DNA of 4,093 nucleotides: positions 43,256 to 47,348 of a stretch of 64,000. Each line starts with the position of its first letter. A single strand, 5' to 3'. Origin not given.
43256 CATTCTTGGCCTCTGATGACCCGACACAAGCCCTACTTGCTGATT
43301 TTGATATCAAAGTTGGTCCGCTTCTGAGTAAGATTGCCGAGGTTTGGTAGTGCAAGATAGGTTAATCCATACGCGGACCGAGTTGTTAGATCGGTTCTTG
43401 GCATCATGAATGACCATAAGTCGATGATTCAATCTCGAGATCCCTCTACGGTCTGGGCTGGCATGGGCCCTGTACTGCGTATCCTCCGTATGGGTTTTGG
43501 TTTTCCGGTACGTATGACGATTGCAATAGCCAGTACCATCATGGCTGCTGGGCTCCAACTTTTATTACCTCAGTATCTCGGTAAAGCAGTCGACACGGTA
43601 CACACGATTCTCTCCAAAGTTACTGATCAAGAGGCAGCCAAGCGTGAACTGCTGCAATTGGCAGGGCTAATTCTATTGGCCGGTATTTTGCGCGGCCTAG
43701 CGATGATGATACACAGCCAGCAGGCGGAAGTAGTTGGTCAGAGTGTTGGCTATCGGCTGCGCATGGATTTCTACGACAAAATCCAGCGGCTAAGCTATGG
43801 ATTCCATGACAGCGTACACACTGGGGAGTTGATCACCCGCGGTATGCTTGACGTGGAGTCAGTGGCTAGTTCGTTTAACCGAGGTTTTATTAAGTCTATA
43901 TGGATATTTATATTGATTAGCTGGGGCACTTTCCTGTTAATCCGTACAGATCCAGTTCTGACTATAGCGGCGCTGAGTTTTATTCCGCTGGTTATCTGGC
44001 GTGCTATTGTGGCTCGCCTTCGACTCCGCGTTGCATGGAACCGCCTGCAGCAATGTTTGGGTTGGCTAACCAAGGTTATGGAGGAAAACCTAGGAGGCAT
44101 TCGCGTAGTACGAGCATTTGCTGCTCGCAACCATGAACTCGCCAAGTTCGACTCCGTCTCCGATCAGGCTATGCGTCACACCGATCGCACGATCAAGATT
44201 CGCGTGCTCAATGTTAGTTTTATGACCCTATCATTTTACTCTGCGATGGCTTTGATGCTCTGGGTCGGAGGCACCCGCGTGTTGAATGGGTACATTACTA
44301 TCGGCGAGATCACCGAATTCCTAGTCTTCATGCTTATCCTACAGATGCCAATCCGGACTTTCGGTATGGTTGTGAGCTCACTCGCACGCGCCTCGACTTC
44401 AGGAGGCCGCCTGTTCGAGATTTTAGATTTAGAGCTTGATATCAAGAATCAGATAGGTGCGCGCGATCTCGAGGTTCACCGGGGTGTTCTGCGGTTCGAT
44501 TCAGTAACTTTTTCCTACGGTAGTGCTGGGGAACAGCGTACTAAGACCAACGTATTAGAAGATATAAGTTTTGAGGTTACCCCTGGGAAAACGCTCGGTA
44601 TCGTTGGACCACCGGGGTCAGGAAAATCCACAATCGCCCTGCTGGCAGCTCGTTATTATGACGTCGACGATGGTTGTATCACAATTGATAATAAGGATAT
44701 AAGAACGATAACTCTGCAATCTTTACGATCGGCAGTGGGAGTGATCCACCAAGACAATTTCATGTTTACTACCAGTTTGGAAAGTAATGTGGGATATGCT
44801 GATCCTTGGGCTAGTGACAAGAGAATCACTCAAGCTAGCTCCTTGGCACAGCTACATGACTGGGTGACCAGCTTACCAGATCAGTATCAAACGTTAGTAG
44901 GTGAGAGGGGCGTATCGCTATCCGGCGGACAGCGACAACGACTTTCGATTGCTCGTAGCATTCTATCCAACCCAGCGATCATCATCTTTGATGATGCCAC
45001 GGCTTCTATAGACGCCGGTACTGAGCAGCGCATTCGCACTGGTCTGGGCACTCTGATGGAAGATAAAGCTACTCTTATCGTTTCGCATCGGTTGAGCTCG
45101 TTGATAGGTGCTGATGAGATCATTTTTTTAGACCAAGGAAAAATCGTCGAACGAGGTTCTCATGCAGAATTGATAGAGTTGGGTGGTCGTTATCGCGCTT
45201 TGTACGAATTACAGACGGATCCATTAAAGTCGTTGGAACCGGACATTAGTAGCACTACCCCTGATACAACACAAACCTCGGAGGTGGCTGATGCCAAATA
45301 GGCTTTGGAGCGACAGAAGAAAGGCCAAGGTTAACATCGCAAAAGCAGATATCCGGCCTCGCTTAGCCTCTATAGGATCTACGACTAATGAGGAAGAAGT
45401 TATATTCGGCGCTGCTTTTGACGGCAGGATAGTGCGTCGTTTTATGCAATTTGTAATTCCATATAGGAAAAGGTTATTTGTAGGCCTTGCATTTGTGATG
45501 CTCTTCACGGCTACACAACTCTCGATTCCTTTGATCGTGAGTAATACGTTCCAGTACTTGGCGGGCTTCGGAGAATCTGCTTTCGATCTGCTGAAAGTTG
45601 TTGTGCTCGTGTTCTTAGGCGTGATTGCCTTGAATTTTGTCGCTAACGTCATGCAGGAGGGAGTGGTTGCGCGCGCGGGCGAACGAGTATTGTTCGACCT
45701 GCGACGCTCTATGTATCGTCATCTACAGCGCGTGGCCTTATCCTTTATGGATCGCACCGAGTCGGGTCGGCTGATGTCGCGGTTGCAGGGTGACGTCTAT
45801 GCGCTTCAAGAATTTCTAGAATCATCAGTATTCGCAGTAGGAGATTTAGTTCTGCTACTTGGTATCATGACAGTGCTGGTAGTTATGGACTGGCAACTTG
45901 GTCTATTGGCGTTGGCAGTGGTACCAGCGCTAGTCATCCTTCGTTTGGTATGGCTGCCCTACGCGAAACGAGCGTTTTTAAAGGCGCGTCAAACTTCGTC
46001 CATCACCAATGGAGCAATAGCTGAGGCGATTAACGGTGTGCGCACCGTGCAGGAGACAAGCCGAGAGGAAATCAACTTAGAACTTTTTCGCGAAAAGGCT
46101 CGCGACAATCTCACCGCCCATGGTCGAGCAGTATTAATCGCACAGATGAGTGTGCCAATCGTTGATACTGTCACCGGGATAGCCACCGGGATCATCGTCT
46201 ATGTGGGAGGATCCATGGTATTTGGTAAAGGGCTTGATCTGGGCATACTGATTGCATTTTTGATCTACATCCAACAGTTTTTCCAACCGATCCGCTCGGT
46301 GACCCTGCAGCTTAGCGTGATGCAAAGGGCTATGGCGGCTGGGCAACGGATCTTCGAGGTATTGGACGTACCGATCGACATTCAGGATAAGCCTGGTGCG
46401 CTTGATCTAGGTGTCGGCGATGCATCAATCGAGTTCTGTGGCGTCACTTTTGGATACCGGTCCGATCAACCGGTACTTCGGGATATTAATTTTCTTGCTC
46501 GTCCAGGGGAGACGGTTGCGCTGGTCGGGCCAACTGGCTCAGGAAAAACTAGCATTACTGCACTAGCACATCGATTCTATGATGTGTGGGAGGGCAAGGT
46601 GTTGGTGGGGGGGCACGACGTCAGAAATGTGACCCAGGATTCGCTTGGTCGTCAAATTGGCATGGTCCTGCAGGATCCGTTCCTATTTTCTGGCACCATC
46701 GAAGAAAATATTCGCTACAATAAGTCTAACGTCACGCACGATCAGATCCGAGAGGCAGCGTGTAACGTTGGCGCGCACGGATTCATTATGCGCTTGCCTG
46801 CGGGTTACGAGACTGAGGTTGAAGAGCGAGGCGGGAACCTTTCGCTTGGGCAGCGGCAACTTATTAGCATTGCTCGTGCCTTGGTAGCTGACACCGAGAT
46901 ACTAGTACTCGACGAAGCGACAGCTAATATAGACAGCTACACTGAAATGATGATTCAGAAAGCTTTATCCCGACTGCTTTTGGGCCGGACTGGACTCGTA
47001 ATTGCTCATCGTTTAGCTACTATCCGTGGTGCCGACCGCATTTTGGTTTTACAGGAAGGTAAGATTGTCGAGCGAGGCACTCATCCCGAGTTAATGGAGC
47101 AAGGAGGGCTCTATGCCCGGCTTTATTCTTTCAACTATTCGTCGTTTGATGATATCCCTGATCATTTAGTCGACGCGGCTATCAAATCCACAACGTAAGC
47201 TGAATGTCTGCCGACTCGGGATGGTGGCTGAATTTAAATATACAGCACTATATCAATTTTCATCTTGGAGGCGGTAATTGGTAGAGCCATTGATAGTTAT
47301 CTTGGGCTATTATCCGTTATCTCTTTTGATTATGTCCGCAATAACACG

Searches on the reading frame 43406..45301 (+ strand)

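Call 8: search_protein_families(library=pfam, proteins=[window:43406-45301:+], max_evalue=0.001)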
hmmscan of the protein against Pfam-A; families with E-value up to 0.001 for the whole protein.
window:43406-45301:+ (631 aa): 2 families
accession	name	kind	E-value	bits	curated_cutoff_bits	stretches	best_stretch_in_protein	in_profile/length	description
PF00664.28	ABC_membrane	-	5.9e-38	131.6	28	1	38-315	2-273/274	ABC transporter transmembrane region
PF00005.33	ABC_tran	-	1.3e-28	100.7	25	1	384-533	1-137/137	ABC transporter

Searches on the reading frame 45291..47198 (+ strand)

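Call 8: search_protein_families(library=pfam, proteins=[window:45291-47198:+], max_evalue=0.001)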
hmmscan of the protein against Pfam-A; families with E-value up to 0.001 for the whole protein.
window:45291-47198:+ (635 aa): 2 families
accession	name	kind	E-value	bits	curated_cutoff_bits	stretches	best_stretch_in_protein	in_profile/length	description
PF00664.28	ABC_membrane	-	7.7e-39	134.4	28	1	62-333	1-273/274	ABC transporter transmembrane region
PF00005.33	ABC_tran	-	5e-26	92.4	25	1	396-545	1-137/137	ABC transporter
